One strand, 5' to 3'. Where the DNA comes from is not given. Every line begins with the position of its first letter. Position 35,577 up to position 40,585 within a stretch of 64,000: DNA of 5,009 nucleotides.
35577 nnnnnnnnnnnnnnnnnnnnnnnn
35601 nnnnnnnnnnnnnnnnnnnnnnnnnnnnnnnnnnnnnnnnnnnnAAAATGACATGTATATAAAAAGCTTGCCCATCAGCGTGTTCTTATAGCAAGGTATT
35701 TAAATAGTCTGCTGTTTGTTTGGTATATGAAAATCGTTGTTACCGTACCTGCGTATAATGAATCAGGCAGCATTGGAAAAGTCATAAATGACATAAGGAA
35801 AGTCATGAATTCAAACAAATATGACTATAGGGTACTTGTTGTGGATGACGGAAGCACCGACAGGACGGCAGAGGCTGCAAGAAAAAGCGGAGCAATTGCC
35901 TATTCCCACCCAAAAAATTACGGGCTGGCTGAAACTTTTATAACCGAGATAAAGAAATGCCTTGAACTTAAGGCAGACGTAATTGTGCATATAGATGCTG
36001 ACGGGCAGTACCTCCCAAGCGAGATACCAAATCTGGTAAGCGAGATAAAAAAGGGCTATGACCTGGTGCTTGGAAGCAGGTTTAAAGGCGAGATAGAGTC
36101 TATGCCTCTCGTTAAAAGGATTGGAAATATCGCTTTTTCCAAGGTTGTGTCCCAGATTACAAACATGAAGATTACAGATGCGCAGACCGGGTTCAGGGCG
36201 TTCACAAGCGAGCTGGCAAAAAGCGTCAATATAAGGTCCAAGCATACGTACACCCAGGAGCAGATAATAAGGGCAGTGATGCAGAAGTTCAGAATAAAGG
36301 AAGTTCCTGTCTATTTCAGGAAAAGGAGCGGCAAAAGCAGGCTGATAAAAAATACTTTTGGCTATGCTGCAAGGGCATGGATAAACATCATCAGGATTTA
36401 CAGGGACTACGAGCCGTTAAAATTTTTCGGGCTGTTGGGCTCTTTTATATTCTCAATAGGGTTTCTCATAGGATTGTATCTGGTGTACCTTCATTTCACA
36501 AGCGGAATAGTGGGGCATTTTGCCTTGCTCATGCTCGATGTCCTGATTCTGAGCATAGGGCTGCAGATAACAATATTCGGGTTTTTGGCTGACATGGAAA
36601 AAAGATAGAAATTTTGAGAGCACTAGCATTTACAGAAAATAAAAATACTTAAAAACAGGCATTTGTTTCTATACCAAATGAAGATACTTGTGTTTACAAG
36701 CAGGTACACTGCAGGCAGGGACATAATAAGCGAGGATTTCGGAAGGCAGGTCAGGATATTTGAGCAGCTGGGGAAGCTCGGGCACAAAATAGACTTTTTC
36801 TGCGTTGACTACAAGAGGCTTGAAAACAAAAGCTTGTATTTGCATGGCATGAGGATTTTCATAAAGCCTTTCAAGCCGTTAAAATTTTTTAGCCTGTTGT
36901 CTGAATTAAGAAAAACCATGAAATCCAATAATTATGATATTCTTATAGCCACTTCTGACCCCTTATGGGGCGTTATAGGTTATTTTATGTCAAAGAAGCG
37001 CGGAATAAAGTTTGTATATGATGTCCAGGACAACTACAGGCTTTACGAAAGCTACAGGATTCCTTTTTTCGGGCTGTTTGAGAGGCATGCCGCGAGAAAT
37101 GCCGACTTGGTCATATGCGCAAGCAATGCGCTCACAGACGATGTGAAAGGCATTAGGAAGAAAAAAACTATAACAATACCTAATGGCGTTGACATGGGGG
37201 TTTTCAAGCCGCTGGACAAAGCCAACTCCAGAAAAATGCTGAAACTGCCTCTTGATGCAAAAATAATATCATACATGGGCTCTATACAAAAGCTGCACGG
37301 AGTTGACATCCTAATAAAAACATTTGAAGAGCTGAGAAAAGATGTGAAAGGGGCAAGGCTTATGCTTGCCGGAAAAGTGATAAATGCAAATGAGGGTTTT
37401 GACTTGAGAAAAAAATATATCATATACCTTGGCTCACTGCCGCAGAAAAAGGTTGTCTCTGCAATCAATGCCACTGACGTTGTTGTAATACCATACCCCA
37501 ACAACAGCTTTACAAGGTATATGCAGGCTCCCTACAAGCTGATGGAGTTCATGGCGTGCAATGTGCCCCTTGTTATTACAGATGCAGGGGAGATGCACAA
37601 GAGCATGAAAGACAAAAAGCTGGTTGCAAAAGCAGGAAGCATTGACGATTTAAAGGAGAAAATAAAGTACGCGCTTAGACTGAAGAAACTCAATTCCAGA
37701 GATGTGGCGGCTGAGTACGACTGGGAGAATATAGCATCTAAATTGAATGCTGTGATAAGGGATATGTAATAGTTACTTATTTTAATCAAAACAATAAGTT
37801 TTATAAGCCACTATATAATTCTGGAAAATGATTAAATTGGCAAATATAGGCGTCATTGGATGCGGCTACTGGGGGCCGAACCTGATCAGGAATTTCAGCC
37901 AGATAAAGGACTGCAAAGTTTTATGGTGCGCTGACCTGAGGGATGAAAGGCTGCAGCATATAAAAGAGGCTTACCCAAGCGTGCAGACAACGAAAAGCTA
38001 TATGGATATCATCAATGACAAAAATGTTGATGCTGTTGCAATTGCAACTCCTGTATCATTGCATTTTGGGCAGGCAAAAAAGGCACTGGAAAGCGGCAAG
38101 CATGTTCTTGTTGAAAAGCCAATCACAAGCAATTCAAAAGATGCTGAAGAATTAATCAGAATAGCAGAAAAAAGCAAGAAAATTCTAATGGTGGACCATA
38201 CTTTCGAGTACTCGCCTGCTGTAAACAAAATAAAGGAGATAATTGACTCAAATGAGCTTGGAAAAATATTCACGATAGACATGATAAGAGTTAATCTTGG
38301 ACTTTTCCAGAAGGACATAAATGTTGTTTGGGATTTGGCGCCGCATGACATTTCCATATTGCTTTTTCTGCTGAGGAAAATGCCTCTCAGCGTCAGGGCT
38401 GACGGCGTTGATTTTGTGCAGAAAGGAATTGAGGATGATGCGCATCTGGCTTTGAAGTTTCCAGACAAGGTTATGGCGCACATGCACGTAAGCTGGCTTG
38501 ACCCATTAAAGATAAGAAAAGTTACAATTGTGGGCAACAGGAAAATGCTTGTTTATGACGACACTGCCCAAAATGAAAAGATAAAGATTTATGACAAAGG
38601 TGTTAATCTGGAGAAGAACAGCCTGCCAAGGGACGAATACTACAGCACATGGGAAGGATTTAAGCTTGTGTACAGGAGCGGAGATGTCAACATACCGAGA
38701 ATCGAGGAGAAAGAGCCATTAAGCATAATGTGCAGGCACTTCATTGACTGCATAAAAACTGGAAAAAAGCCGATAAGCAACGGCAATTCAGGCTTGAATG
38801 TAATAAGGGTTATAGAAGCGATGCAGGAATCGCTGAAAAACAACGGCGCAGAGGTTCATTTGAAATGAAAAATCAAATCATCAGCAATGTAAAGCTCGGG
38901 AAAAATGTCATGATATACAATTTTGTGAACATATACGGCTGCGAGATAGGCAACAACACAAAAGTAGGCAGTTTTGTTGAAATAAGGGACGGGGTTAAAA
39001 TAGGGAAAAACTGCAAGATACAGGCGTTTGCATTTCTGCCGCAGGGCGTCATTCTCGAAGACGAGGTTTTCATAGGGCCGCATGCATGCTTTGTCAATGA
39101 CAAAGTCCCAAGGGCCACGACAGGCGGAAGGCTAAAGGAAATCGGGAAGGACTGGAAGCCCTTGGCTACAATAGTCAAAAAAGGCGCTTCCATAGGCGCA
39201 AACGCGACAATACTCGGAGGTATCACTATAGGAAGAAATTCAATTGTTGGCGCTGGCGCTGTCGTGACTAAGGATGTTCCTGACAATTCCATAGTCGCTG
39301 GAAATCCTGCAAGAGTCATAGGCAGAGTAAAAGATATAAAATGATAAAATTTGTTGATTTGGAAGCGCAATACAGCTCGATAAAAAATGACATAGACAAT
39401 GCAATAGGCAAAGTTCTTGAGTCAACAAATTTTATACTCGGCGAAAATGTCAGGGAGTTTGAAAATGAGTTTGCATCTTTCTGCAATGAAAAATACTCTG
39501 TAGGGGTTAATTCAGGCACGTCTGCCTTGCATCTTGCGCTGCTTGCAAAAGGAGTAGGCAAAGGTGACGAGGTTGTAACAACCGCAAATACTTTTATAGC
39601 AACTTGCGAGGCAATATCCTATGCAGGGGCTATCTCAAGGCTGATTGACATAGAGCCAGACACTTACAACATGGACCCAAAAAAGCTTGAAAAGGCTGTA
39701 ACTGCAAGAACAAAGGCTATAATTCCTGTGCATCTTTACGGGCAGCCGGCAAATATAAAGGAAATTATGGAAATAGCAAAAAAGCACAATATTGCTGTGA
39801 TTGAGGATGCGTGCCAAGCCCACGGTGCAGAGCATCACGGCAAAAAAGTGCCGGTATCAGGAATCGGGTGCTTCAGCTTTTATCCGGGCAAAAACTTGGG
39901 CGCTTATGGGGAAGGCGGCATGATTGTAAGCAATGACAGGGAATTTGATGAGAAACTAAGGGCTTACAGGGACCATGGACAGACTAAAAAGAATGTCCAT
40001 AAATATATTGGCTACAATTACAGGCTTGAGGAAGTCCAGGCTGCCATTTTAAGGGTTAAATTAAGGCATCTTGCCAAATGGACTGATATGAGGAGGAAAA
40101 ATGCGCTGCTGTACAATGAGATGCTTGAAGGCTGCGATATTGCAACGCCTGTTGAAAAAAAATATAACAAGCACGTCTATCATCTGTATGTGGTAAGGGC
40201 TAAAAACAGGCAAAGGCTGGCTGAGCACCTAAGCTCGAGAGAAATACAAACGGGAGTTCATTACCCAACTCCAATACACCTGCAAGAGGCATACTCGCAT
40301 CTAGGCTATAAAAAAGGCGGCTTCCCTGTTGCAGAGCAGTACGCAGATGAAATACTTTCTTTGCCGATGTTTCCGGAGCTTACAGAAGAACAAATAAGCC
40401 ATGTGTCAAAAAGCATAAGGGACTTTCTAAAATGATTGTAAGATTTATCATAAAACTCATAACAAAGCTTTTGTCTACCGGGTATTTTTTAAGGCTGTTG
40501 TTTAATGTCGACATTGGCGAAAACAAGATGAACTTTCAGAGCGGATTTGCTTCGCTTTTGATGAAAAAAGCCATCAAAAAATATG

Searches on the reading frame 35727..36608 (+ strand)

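Call 15: search_protein_families(library=pfam, proteins=[window:35727-36608:+], max_evalue=0.0001)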
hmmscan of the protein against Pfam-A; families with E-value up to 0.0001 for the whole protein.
window:35727-36608:+ (293 aa): 1 family
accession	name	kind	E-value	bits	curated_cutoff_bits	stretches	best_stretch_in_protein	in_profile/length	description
PF00535.33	Glycos_transf_2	-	4.6e-23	82.4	23.3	1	5-164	2-164/168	Glycosyl transferase family 2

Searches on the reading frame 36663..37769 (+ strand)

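Call 15: search_protein_families(library=pfam, proteins=[window:36663-37769:+], max_evalue=0.0001)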
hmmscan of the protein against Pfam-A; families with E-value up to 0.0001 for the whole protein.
window:36663-37769:+ (368 aa): 5 families
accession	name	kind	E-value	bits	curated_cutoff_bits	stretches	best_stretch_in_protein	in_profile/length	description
PF13439.12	Glyco_transf_4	-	1.5e-16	61.3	28.5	1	33-178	12-168/170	Glycosyltransferase Family 4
PF00534.26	Glycos_transf_1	-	4.8e-16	59.2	26.4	1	186-346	2-164/172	Glycosyl transferases group 1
PF13692.12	Glyco_trans_1_4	-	2.2e-15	57.6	27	1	200-338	2-140/142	Glycosyl transferases group 1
PF13579.12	Glyco_trans_4_4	-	3e-10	41.1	29.7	1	31-175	9-158/158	Glycosyl transferase 4-like domain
PF13524.12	Glyco_trans_1_2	-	2e-07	31.5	25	1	221-343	6-117/144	Glycosyl transferase-like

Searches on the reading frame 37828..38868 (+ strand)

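Call 15: search_protein_families(library=pfam, proteins=[window:37828-38868:+], max_evalue=0.0001)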
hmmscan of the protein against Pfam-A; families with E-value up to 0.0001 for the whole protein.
window:37828-38868:+ (346 aa): 3 families
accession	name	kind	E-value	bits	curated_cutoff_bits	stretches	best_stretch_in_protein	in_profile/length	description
PF01408.29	GFO_IDH_MocA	-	3.1e-25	89.6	24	1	6-124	2-120/120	Oxidoreductase family, NAD-binding Rossmann fold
PF22725.1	GFO_IDH_MocA_C3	-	5e-15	56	27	1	133-241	2-123/124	GFO/IDH/MocA C-terminal domain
PF02894.22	GFO_IDH_MocA_C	-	7.9e-10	39.3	22.9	1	137-340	2-214/218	Oxidoreductase family, C-terminal alpha/beta domain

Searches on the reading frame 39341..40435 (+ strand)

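Call 15: search_protein_families(library=pfam, proteins=[window:39341-40435:+], max_evalue=0.0001)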
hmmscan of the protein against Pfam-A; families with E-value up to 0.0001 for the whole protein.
window:39341-40435:+ (364 aa): 5 families
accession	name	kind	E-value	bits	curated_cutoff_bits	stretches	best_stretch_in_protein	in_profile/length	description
PF01041.23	DegT_DnrJ_EryC1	-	9.7e-124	413.7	19.8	1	14-359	3-359/360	DegT/DnrJ/EryC1/StrS aminotransferase family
PF01212.27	Beta_elim_lyase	-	1.9e-09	37.7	27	1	35-281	32-284/288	Beta-eliminating lyase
PF00266.25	Aminotran_5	-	8.8e-08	31.9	21.5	1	35-215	43-230/371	Aminotransferase class-V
PF01053.26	Cys_Met_Meta_PP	-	1.8e-07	30.5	27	1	38-161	55-178/381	Cys/Met metabolism PLP-dependent enzyme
PF00155.27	Aminotran_1_2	-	2e-06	27.7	19.7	1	38-265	45-290/361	Aminotransferase class I and II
